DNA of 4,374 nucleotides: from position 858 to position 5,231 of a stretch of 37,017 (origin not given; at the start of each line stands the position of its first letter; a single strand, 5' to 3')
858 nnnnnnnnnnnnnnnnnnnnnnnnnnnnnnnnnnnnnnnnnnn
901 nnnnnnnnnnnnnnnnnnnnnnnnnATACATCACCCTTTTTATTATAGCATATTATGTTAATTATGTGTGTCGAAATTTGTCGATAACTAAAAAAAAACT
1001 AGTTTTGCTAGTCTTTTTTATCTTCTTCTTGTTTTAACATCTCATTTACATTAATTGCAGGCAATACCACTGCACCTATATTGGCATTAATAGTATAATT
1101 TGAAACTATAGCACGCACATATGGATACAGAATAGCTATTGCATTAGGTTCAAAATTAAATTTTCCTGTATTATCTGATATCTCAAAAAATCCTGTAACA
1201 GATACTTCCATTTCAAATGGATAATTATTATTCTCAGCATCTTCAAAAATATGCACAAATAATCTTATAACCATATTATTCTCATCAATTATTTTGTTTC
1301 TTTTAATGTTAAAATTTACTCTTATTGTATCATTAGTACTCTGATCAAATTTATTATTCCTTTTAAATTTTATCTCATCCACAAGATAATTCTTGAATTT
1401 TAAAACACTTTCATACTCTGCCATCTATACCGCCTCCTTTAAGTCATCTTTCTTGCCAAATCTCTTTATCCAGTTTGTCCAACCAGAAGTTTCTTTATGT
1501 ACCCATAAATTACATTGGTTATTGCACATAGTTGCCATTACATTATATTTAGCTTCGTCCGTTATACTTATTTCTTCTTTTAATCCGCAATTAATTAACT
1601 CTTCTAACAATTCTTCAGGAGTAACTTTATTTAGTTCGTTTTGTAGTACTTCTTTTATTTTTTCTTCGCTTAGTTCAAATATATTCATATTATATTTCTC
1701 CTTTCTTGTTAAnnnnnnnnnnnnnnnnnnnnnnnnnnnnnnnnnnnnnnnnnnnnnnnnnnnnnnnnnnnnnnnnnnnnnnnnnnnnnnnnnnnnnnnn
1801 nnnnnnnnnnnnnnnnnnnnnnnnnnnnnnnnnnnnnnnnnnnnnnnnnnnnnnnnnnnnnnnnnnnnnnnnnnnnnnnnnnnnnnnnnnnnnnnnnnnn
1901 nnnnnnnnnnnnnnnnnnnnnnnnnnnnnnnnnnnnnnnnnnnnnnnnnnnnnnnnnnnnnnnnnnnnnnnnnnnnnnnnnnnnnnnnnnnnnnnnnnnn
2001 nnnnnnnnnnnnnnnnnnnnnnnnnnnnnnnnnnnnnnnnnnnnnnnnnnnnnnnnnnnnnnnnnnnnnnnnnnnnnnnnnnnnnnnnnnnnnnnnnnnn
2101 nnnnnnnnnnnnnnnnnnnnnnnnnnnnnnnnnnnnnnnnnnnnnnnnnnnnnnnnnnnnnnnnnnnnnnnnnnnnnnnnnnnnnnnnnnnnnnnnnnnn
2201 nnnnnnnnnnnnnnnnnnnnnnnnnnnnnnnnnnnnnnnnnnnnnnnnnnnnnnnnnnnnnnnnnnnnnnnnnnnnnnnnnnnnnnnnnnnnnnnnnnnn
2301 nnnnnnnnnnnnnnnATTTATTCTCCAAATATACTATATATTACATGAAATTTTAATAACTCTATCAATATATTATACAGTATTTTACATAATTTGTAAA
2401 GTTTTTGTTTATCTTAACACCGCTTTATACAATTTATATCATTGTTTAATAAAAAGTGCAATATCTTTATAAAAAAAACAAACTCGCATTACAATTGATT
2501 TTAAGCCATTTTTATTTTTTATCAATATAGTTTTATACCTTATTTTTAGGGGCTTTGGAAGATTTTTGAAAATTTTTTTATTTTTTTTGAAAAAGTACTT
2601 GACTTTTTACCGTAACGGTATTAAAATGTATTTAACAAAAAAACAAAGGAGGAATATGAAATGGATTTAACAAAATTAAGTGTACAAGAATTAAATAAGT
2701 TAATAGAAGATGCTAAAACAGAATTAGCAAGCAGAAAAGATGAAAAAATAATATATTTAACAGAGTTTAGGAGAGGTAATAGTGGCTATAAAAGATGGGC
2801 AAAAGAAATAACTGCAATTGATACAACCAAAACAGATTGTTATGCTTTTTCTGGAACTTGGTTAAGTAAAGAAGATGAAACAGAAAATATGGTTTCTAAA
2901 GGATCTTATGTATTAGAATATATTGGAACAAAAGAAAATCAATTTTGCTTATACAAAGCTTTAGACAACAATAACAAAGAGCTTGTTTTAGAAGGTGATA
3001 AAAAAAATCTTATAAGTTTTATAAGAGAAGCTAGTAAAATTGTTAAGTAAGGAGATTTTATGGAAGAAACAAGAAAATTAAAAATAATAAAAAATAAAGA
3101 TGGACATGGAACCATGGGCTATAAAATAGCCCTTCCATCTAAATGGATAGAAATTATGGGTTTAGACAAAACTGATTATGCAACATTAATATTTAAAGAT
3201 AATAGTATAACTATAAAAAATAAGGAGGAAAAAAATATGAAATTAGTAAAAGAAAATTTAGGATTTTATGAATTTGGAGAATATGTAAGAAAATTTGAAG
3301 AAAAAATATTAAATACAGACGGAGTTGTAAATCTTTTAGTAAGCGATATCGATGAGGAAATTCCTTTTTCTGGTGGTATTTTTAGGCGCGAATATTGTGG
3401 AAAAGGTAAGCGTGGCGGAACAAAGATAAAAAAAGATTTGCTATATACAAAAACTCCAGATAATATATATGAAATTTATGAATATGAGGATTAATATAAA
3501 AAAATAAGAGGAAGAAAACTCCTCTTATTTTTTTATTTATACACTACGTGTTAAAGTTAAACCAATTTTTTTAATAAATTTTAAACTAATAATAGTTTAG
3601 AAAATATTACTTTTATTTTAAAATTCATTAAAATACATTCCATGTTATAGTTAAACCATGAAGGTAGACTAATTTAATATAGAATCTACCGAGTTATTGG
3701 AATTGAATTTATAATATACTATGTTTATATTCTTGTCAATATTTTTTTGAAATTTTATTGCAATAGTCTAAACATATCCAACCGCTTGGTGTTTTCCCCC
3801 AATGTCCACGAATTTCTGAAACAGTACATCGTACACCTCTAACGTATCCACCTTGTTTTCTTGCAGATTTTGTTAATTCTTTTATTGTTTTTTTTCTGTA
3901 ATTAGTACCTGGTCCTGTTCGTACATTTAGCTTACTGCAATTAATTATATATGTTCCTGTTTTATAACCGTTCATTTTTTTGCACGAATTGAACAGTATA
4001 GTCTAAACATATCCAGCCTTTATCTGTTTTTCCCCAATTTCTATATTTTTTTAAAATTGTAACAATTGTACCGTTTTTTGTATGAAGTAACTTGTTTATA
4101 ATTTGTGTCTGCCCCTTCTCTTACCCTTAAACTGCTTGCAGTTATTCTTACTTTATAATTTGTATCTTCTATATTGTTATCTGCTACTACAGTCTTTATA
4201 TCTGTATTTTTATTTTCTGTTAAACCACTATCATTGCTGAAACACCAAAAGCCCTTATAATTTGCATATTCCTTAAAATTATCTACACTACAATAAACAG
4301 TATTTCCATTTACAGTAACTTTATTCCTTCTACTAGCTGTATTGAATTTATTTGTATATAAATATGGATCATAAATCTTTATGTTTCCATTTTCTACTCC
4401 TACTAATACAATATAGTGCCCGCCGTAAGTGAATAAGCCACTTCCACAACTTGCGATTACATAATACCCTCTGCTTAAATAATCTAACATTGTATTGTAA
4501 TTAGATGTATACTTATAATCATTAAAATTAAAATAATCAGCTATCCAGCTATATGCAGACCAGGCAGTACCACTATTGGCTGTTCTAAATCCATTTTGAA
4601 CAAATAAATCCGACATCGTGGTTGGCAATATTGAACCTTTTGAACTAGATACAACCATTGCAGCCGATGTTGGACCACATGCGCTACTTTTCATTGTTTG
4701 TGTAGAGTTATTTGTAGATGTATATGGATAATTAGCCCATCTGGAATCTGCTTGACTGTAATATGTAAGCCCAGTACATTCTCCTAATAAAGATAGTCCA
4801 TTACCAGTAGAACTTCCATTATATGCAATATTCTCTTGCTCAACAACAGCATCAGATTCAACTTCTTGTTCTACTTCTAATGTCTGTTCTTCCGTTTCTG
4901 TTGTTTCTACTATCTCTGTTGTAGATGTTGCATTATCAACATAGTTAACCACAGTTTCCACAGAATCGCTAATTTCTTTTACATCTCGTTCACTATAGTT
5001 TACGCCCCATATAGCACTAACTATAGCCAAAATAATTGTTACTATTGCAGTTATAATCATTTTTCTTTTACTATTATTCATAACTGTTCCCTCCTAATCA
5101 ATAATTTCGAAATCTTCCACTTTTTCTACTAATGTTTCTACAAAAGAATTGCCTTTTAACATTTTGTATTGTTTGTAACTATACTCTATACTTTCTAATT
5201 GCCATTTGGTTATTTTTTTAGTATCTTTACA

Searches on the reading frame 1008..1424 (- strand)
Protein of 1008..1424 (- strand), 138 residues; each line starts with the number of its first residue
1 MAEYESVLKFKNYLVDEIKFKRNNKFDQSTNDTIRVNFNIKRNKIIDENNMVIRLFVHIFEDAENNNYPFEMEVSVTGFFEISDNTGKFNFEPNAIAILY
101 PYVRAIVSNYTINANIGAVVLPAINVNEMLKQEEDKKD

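Call 3: search_protein_families(library=pfam, proteins=[window:1008-1424:-], max_evalue=1)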
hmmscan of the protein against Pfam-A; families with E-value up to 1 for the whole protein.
window:1008-1424:- (138 aa): 1 family
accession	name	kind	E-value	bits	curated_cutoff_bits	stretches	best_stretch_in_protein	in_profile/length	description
PF02556.19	SecB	-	4e-09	37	26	1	24-135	27-139/141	Preprotein translocase subunit SecB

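Call 4: search_protein_families(library=phrogs, proteins=[window:1008-1424:-], max_evalue=1)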
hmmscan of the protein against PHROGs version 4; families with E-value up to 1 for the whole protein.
window:1008-1424:- (138 aa): 4 families
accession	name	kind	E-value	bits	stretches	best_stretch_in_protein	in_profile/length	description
phrog_21664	-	unknown function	2.2e-21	77.6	1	6-135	2-131/132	-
phrog_10298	-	unknown function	3e-05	25.1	1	11-131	6-128/134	-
phrog_9918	-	unknown function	0.13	13.1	1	18-47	17-46/65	-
phrog_26688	-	unknown function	0.34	12.2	1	17-51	36-71/76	-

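Call 5: search_protein_families(library=padloc, proteins=[window:1008-1424:-], max_evalue=1)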
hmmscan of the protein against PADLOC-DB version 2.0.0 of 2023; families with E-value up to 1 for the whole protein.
window:1008-1424:- (138 aa): 3 families
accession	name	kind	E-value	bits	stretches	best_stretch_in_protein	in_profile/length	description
PDLC04072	PD-T4-9_C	-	1.1e-18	65.7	1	6-132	4-127/135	-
PDLC04071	PD-T4-9_C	-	1.6e-08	32.9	1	11-136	6-128/130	-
PDLC04763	PDC-M64C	-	5.4e-05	21.7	1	25-134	25-144/146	-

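Call 6: search_protein_families(library=ncbifam, proteins=[window:1008-1424:-], max_evalue=1)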
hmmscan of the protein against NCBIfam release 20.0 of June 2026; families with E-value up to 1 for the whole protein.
window:1008-1424:- (138 aa): 7 families
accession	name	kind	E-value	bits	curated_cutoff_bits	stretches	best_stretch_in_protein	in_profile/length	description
NF004392.0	PRK05751.1-3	equivalog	7.8e-07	29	143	1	28-136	39-149/160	protein-export chaperone SecB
NF004393.0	PRK05751.1-4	equivalog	1.2e-06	28.2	180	1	16-136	25-149/165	protein-export chaperone SecB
TIGR00809.1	secB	equivalog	2e-06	27.9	102.8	1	26-133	28-136/140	protein-export chaperone SecB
NF004391.0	PRK05751.1-2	equivalog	8.5e-06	25.5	223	1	25-133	42-151/171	protein-export chaperone SecB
NF004394.0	PRK05751.1-5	equivalog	7.7e-05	22.6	181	1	33-136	38-142/156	protein-export chaperone SecB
NF009590.0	PRK13031.1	equivalog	0.0019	18.5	244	1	34-132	38-138/149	preprotein translocase subunit SecB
TIGR04225.1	CshA_fibril_rpt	repeat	0.022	15.5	60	1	59-94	40-74/104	fibrillar adhesin CshA-type repeat protein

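Call 69: search_dna_similar(query=window:1008-1424:-, collection=phages, mode=protein, max_evalue=0.001, max_rows=25)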
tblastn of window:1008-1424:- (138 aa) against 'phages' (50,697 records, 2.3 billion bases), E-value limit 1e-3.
Records with a match: 4; places in all: 4; records where one place covers at least 80% of the query: 3.
Best place of each record, by identity: <60% 4.
By first word of the organism name: Streptococcus 3; Bacteriophage 1.
By host as written in the record: Streptococcus gordonii SK184 1; Streptococcus agalactiae BSU451 1; - 1; Streptococcus gordonii MB666 1.
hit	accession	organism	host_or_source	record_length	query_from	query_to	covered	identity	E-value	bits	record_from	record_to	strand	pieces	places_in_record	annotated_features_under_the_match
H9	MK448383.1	Streptococcus satellite phage Javan248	Streptococcus gordonii SK184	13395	1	130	94%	29.0%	5e-5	47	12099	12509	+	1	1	hypothetical protein (x2)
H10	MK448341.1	Streptococcus satellite phage Javan16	Streptococcus agalactiae BSU451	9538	1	130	94%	27.5%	6e-5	47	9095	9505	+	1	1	hypothetical protein (x2)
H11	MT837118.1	Bacteriophage sp.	human fecal samples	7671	6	131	91%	26.6%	1e-4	46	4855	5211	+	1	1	record has no annotation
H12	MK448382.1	Streptococcus satellite phage Javan245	Streptococcus gordonii MB666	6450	47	137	66%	33.3%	6e-7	53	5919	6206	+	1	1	hypothetical protein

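Call 71: get_annotated_region(hit=H9, flank=2500)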
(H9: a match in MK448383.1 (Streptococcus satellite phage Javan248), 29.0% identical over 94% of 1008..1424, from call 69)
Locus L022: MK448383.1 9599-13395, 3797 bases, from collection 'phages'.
description: Streptococcus satellite phage Javan248, complete genome.
organism: Streptococcus satellite phage Javan248 (NCBI taxid 2558590)
taxonomy: Viruses
host: Streptococcus gordonii SK184; source: -; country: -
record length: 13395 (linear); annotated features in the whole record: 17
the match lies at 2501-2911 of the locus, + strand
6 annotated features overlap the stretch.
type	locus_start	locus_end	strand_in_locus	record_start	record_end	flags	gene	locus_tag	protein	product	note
CDS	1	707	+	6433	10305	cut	-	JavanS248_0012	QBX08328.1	tail length tape-measure protein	-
CDS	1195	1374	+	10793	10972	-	-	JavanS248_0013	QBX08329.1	hypothetical protein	-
CDS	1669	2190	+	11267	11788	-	-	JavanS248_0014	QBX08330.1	hypothetical protein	-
CDS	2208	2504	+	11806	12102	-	-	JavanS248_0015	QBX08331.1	hypothetical protein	-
CDS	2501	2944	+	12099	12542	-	-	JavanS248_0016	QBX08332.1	hypothetical protein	-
CDS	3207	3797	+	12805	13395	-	-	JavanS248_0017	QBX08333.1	hypothetical protein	FIG01117516: hypothetical protein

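Call 79: search_solved_structures(query=window:1008-1424:-, max_evalue=1)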
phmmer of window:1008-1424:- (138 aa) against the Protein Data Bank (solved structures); distinct sequences matched with E-value up to 1: 3.
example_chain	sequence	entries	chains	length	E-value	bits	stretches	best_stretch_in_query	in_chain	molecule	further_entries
8pxc_A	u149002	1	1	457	0.18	15.2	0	68-123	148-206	Fap1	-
3icj_A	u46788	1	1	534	0.43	14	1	11-93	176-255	uncharacterized metal-dependent hydrolase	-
1fx3_A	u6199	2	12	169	0.71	13.3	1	3-129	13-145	PROTEIN-EXPORT PROTEIN SECB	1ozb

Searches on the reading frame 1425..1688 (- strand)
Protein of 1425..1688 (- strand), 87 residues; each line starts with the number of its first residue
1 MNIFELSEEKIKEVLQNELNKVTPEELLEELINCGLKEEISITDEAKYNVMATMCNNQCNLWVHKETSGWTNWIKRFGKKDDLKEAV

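Call 3: search_protein_families(library=pfam, proteins=[window:1425-1688:-], max_evalue=1)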
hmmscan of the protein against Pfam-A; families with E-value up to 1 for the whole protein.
window:1425-1688:- (87 aa): 3 families
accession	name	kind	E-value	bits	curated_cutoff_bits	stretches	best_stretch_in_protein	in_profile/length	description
PF09701.15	Cas_Cmr5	-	0.0066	17.1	21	1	23-78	59-116/119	CRISPR-associated protein (Cas_Cmr5)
PF11116.13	DUF2624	-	0.014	16.7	24.7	1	11-78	4-67/83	Protein of unknown function (DUF2624)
PF05066.19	HARE-HTH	-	0.1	13.4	25.9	1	11-56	7-53/71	HB1, ASXL, restriction endonuclease HTH domain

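Call 4: search_protein_families(library=phrogs, proteins=[window:1425-1688:-], max_evalue=1)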
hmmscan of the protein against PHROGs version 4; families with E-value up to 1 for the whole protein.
window:1425-1688:- (87 aa): 3 families
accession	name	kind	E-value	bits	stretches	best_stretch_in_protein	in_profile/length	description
phrog_4248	-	unknown function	0.00012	22.8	1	10-61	149-200/266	-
phrog_24670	-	unknown function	0.0088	16.8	1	9-54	75-118/256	-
phrog_9568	-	unknown function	0.68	11.3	0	4-29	7-33/61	-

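Call 5: search_protein_families(library=padloc, proteins=[window:1425-1688:-], max_evalue=1)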
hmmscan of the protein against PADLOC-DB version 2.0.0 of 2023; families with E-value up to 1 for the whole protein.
window:1425-1688:- (87 aa): 2 families
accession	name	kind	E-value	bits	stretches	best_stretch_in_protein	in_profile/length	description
PDLC01641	Cmr5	-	0.00041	18.8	1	36-77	67-105/109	CAS-III-B; effector_SS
PDLC04070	PD-T4-9_B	-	0.0085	14.7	1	6-32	2-28/77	-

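Call 6: search_protein_families(library=ncbifam, proteins=[window:1425-1688:-], max_evalue=1)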
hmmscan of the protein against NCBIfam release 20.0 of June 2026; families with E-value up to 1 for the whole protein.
window:1425-1688:- (87 aa): 0 families

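Call 54: search_protein_families(library=padloc, alignment_id=A4, max_evalue=0.1)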
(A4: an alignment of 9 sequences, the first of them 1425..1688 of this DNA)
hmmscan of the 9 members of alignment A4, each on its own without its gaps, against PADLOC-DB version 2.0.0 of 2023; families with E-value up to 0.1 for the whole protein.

A. member 1, window:1425-1688:- (87 aa): 2 families
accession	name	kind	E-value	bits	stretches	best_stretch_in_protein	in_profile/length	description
PDLC01641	Cmr5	-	0.00041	18.8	1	36-77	67-105/109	CAS-III-B; effector_SS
PDLC04070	PD-T4-9_B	-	0.0085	14.7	1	6-32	2-28/77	-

B. families by the number of members that match (of 9 scanned): 5 families
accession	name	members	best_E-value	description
PDLC04070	PD-T4-9_B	3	0.0015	-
PDLC01641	Cmr5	1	0.00041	CAS-III-B; effector_SS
PDLC05018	PDC-S43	1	0.0033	-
PDLC03728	oMTase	1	0.025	orphan methyltransferase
PDLC03391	MTase_II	1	0.031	Type II methyltransferase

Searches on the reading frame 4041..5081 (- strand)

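Call 59: search_protein_families(library=pfam, proteins=[window:4041-5081:-], max_evalue=0.001)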
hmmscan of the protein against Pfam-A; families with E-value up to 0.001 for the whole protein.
window:4041-5081:- (346 aa): 1 family
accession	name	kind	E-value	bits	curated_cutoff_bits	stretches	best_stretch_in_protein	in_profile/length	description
PF13529.12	Peptidase_C39_2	-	1.2e-10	42.6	24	1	106-240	4-143/143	Peptidase_C39 like family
